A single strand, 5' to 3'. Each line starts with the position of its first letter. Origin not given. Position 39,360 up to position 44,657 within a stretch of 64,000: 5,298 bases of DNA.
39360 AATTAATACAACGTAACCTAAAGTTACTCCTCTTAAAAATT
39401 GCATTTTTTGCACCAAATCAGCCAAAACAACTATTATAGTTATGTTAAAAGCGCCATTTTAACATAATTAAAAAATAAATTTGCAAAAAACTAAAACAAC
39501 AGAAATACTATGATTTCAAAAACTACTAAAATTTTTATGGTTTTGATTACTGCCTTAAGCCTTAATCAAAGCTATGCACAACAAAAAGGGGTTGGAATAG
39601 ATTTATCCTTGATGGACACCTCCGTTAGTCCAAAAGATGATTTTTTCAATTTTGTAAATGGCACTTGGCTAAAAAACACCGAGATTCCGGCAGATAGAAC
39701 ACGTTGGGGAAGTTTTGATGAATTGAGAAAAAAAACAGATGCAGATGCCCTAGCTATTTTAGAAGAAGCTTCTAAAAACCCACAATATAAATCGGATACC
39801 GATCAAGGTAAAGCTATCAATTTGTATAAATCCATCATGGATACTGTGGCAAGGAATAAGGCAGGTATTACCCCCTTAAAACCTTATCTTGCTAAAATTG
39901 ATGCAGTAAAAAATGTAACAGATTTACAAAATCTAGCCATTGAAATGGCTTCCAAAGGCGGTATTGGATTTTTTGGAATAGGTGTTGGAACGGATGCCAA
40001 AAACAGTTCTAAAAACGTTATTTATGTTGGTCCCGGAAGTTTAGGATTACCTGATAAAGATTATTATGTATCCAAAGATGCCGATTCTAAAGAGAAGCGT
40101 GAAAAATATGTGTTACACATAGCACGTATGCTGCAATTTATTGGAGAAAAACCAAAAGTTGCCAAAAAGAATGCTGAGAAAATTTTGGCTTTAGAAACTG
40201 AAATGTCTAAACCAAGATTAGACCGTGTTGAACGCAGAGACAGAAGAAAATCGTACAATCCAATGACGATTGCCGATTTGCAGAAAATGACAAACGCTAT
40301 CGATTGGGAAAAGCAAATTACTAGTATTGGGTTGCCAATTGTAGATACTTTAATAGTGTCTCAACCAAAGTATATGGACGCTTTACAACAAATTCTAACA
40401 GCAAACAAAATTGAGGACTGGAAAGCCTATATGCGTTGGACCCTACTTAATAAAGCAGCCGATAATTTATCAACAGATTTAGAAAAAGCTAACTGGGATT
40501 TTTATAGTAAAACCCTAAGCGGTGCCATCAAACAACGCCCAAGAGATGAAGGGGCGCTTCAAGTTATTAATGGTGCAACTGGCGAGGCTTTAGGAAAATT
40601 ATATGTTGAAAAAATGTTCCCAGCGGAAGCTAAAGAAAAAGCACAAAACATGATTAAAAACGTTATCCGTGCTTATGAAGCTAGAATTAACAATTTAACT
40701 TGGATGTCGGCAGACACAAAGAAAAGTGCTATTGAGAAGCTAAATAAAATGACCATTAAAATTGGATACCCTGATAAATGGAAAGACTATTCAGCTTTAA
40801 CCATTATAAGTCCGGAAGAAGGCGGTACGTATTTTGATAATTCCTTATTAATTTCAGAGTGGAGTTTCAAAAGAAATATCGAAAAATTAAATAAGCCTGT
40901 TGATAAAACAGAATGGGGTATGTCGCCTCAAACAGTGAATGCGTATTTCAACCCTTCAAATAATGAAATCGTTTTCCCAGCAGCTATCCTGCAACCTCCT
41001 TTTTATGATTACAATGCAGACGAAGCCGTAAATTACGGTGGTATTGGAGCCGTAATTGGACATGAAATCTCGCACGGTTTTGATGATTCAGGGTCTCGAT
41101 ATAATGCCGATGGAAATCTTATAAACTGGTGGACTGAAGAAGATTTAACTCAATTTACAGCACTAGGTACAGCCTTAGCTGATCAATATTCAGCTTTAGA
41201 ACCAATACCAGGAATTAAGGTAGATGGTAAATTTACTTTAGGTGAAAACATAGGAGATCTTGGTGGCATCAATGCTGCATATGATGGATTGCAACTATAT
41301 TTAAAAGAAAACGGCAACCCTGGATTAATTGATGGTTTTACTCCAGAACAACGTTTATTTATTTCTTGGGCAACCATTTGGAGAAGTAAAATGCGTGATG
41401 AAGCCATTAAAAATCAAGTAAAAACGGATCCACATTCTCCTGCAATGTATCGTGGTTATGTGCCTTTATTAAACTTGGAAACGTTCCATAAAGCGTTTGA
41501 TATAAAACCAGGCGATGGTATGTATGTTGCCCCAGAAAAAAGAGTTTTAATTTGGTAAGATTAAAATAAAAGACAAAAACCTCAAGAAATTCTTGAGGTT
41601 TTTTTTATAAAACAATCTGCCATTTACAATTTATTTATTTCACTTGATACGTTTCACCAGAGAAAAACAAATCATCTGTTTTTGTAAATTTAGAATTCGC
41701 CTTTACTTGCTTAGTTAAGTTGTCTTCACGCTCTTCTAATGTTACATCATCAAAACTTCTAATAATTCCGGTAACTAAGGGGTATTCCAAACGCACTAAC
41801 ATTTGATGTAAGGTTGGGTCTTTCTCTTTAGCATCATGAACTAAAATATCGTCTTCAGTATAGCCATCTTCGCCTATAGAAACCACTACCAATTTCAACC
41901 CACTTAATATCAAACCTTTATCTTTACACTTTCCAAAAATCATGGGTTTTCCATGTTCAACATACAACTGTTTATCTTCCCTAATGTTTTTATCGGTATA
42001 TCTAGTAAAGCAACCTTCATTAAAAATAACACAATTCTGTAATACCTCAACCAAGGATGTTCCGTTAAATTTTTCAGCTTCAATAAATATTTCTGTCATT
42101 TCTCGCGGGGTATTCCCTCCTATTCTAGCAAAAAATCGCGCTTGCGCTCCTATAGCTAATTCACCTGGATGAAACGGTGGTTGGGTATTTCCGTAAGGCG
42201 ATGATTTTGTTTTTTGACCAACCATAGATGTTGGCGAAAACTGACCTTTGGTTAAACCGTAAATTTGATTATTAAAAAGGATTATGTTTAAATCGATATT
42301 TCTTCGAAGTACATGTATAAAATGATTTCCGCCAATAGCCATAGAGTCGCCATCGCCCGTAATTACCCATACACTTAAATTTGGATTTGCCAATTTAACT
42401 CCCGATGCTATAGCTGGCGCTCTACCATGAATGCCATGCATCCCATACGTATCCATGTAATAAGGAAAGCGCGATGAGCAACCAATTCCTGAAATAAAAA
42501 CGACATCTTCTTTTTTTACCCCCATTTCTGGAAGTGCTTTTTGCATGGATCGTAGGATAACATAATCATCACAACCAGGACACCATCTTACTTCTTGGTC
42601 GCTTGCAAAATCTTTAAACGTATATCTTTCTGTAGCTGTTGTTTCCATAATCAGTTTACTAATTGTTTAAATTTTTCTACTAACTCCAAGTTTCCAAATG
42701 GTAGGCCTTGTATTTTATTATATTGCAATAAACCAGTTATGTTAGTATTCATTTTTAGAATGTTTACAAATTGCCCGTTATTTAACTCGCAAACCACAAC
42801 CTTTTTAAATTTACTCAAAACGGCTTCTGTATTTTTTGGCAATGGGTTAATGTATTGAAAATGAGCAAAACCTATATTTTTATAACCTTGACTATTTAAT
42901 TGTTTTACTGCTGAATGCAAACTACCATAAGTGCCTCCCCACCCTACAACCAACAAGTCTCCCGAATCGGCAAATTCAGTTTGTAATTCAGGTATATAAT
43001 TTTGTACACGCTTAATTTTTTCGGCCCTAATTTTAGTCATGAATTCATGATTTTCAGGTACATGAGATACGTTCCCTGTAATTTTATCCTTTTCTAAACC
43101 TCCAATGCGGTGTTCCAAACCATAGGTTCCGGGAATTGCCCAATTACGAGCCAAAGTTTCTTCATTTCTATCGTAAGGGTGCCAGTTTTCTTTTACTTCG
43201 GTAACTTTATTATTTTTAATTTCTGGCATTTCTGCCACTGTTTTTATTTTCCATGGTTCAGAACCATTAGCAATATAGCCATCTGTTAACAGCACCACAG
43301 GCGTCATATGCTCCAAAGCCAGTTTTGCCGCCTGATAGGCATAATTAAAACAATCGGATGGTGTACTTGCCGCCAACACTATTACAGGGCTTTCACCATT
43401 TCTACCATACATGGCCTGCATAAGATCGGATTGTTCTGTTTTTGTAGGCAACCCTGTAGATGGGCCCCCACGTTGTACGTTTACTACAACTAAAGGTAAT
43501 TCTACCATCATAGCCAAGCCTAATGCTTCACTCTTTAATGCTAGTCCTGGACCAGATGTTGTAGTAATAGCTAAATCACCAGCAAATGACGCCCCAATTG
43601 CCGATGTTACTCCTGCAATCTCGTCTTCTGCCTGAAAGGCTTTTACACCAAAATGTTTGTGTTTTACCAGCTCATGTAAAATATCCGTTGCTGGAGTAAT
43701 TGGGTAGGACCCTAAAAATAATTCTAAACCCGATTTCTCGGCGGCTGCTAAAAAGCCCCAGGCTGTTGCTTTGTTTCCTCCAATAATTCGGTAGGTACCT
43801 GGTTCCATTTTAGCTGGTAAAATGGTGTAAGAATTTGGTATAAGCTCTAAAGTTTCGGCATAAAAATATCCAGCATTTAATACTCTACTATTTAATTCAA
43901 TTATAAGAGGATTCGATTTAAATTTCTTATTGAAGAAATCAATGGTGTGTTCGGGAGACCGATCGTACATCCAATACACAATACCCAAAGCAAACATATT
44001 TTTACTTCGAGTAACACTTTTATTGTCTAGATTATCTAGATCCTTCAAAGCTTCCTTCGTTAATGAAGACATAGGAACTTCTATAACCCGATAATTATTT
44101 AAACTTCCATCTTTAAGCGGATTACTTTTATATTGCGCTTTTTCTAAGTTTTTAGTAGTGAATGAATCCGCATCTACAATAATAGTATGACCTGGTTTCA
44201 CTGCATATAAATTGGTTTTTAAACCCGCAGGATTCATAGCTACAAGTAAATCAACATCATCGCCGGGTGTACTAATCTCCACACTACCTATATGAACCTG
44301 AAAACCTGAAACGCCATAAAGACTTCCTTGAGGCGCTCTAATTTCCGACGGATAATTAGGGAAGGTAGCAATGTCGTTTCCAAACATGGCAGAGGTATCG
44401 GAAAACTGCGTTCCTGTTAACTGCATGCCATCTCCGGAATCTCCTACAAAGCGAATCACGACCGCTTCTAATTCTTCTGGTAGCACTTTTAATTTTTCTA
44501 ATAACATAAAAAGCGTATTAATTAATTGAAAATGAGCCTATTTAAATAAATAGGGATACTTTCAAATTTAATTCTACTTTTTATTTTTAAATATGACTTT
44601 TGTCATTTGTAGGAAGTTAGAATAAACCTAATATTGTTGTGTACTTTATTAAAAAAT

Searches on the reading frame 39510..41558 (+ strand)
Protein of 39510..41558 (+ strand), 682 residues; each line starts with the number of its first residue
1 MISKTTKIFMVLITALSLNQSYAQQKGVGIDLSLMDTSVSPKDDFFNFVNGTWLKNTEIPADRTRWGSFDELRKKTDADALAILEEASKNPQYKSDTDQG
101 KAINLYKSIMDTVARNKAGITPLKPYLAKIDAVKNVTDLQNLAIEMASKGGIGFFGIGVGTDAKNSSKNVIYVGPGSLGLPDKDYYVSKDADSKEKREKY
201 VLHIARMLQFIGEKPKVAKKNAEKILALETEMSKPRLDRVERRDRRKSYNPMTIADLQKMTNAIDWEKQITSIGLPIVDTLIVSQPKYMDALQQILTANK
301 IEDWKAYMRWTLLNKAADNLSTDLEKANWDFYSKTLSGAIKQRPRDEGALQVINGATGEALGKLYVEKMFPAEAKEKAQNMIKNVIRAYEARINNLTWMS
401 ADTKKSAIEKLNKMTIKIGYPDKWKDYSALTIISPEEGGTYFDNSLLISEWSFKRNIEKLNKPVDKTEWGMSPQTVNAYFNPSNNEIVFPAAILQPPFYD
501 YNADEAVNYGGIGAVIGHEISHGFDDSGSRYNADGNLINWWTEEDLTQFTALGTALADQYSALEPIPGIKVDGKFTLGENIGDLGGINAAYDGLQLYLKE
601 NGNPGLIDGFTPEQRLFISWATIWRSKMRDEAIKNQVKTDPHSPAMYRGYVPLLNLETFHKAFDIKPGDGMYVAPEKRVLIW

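Call 75: search_protein_families(library=pfam, proteins=[window:39510-41558:+], max_evalue=0.00001)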
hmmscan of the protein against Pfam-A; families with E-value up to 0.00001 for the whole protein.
window:39510-41558:+ (682 aa): 2 families
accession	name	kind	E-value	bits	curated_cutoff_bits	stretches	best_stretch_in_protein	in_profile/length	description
PF05649.18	Peptidase_M13_N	-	8.1e-128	427.5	32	1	41-421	1-381/381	Peptidase family M13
PF01431.27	Peptidase_M13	-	2e-65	220.7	24.5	1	477-679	1-205/205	Peptidase family M13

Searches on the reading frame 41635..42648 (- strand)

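Call 75: search_protein_families(library=pfam, proteins=[window:41635-42648:-], max_evalue=0.00001)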
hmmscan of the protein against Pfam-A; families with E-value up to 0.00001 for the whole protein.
window:41635-42648:- (337 aa): 1 family
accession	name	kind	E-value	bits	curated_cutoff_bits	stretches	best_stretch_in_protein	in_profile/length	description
PF02775.26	TPP_enzyme_C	-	1.6e-30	106.3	21.9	1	55-202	2-151/151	Thiamine pyrophosphate enzyme, C-terminal TPP binding domain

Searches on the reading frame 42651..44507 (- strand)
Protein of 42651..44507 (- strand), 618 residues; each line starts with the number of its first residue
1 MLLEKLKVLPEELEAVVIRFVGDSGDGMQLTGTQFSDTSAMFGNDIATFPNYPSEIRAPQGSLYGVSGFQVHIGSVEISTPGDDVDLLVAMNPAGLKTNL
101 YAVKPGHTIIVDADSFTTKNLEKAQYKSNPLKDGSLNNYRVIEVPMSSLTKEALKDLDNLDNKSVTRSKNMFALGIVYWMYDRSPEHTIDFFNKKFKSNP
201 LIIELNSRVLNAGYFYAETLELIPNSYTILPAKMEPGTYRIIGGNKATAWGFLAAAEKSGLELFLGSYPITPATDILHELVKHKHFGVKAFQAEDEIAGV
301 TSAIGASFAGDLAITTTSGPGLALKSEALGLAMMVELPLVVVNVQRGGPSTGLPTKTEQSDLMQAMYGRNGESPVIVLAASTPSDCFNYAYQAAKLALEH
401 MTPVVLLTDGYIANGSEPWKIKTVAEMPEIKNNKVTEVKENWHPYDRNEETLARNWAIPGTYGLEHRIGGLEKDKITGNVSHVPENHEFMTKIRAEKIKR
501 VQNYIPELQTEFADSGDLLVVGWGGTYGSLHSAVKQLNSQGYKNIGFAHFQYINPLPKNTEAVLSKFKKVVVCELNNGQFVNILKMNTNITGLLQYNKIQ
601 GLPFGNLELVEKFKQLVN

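Call 75: search_protein_families(library=pfam, proteins=[window:42651-44507:-], max_evalue=0.00001)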
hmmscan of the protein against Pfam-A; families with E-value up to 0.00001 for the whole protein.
window:42651-44507:- (618 aa): 2 families
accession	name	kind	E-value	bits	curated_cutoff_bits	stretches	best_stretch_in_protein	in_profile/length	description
PF01855.24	POR_N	-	2.8e-53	181.5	27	1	264-474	10-219/231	Pyruvate flavodoxin/ferredoxin oxidoreductase, thiamine diP-bdg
PF01558.24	POR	-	3.2e-26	93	27.4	1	25-214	2-172/173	Pyruvate ferredoxin/flavodoxin oxidoreductase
